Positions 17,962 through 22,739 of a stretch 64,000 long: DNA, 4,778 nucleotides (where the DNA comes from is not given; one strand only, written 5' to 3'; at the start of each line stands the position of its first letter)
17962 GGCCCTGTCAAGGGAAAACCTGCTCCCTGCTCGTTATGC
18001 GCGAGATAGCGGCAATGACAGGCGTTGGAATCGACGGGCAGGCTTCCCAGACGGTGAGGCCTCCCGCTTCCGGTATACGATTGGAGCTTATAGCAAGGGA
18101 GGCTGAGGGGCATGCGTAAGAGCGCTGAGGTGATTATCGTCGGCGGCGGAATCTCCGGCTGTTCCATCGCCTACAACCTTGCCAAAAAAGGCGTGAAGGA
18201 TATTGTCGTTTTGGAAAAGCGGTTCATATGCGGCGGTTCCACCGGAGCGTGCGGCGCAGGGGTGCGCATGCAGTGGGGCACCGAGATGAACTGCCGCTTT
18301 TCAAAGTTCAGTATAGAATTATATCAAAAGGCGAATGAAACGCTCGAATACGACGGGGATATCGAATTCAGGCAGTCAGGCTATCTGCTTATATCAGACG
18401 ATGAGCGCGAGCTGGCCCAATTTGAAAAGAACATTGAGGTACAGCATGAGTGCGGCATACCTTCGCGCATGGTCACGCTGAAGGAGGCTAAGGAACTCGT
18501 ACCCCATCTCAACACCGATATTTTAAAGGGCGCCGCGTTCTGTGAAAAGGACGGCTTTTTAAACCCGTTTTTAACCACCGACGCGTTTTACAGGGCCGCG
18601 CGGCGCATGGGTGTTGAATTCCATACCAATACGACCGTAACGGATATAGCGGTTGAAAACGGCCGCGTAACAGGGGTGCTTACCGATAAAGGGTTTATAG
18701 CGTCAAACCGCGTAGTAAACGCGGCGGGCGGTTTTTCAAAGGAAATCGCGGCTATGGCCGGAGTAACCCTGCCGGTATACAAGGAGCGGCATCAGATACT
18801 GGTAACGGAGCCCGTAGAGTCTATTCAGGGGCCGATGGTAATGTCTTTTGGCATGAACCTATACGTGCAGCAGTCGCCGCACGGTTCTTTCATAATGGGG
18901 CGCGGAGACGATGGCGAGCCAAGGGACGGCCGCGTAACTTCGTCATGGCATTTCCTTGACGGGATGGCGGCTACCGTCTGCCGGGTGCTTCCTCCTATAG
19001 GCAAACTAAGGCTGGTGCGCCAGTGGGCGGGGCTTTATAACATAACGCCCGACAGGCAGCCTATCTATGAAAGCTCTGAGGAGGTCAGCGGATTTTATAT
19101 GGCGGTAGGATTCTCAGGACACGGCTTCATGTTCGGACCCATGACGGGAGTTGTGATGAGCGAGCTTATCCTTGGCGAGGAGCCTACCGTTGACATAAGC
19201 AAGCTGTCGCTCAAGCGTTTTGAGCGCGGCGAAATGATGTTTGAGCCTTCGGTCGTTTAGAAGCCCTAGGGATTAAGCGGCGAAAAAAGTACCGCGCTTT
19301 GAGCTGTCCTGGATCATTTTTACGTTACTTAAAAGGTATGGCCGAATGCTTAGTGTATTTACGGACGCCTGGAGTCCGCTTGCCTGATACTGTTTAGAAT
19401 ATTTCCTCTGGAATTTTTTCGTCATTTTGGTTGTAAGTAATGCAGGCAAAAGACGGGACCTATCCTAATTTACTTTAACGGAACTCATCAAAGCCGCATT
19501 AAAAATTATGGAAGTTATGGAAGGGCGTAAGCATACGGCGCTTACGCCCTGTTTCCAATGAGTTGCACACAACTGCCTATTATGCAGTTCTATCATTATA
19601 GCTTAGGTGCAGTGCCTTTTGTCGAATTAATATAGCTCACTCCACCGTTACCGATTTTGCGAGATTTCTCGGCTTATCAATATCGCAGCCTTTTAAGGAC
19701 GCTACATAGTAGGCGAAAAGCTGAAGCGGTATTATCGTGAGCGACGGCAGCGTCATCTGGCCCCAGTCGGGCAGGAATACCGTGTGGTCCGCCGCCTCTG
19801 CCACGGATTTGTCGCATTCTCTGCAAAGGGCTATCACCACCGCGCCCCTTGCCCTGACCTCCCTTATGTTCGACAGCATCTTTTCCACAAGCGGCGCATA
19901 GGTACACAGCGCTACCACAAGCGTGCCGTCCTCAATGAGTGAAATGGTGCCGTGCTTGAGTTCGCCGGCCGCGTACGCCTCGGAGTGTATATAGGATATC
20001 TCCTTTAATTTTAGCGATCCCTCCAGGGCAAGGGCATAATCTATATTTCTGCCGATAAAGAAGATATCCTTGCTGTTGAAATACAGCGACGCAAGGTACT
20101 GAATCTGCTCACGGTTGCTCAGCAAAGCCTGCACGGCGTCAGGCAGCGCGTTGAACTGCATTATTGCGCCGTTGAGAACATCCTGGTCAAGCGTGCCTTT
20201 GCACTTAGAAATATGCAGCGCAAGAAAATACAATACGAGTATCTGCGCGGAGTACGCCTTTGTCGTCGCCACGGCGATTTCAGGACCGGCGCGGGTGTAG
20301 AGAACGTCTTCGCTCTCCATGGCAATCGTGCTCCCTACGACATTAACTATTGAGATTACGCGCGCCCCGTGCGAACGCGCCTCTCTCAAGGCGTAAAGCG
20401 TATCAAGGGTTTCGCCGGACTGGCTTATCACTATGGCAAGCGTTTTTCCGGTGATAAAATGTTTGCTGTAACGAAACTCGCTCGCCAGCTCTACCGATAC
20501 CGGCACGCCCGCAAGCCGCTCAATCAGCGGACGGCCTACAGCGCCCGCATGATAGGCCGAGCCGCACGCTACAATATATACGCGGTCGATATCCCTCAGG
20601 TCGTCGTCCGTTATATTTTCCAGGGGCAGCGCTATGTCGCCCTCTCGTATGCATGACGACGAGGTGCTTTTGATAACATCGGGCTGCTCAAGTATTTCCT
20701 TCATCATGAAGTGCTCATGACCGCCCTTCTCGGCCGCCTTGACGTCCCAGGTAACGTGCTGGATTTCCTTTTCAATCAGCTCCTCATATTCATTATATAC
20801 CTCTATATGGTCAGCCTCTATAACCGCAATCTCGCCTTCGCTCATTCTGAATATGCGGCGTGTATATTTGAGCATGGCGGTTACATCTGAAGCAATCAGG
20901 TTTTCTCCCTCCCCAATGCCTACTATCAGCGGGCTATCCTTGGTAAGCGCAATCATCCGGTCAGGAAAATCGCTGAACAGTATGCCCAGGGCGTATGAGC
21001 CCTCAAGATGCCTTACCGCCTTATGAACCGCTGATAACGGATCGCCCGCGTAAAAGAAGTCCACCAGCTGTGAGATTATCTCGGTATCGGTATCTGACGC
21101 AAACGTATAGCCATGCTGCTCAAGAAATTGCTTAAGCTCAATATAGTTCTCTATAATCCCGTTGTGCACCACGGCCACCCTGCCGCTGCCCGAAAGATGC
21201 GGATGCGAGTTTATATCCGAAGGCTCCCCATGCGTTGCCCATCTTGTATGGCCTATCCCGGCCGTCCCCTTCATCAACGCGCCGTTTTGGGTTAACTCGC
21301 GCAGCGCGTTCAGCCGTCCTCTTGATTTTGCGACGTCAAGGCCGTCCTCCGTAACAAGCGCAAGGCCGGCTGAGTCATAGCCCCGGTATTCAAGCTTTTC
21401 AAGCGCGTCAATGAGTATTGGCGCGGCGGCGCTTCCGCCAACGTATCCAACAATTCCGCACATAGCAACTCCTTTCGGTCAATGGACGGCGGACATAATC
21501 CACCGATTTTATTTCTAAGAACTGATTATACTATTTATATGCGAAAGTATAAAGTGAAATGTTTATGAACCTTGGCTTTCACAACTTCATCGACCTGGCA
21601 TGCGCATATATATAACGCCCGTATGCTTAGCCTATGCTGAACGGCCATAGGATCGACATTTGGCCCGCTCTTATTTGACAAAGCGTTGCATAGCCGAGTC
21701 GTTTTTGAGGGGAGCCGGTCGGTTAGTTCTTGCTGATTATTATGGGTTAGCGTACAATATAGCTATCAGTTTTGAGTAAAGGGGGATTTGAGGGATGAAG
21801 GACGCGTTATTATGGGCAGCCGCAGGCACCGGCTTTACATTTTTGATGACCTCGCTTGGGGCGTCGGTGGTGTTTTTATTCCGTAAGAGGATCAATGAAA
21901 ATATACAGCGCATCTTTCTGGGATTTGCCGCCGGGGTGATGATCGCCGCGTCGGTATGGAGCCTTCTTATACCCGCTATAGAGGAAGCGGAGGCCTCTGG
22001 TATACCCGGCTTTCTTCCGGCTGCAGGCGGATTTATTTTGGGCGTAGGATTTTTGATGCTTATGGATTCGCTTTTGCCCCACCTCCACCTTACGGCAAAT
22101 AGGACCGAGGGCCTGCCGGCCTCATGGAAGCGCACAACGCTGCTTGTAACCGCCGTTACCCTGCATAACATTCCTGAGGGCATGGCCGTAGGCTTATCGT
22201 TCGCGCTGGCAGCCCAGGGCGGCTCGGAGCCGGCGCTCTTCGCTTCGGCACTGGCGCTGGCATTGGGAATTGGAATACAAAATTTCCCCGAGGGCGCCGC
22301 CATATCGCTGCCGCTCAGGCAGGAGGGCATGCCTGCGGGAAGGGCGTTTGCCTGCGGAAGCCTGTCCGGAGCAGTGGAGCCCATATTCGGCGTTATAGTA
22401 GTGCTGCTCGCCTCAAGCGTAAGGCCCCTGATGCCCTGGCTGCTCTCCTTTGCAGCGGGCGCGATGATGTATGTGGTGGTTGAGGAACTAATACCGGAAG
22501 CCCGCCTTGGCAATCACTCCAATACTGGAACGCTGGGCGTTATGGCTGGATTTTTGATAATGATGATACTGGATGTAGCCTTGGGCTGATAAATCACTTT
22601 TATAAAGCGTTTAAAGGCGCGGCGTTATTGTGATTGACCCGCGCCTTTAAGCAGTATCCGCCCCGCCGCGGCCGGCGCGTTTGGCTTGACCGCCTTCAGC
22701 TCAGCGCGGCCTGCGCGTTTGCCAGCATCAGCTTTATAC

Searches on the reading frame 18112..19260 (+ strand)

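Call 24: search_protein_families(library=pfam, proteins=[window:18112-19260:+], max_evalue=0.001)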
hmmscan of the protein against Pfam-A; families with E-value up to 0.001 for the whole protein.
window:18112-19260:+ (382 aa): 11 families
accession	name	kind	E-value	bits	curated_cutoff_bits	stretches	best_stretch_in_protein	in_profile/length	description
PF01266.30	DAO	-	2.7e-74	251.3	27.9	1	7-352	2-353/353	FAD dependent oxidoreductase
PF00890.30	FAD_binding_2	-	5.3e-12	46.1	20.4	1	7-214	2-207/414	FAD binding domain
PF07992.20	Pyr_redox_2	-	6.3e-08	32.8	26.1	0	160-233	190-261/291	Pyridine nucleotide-disulphide oxidoreductase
PF13450.12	NAD_binding_8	-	1.2e-07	32.4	21.9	1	9-43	1-34/68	NAD(P)-binding Rossmann-like domain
PF01946.23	Thi4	-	6.1e-07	29.3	26.2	1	5-49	18-62/235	Thi4 family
PF00070.33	Pyr_redox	-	1e-06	29.6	22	0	161-191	48-79/82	Pyridine nucleotide-disulphide oxidoreductase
PF12831.13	FAD_oxidored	-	1.4e-06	28.3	27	1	6-222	1-159/416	FAD dependent oxidoreductase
PF03486.20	HI0933_like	-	6.4e-06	26.2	50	0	157-210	113-167/244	HI0933-like protein Rossmann domain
PF13738.12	Pyr_redox_3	-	1e-05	25.4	30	0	8-37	1-30/305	Pyridine nucleotide-disulphide oxidoreductase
PF01134.28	GIDA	-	0.00022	20.9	22.1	0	6-33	1-28/391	Glucose inhibited division protein A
PF01494.25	FAD_binding_3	-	0.00049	19.9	22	0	5-36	2-32/349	FAD binding domain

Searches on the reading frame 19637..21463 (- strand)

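Call 24: search_protein_families(library=pfam, proteins=[window:19637-21463:-], max_evalue=0.001)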
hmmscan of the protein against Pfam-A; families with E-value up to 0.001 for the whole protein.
window:19637-21463:- (608 aa): 3 families
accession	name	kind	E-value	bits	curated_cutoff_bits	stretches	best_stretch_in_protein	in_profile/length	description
PF01380.27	SIS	-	6.2e-53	178.5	25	2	289-416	2-130/131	SIS domain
PF13522.11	GATase_6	-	5.4e-18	65.7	27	1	60-192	4-129/130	Glutamine amidotransferase domain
PF13537.11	GATase_7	-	1.2e-13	51.6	25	1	85-198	12-122/123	Glutamine amidotransferase domain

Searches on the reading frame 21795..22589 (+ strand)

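Call 24: search_protein_families(library=pfam, proteins=[window:21795-22589:+], max_evalue=0.001)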
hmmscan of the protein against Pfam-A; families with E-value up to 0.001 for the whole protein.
window:21795-22589:+ (264 aa): 1 family
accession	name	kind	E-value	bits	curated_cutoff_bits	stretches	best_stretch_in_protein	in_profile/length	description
PF02535.28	Zip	-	6.8e-21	75.3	35.1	2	113-259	177-322/323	ZIP Zinc transporter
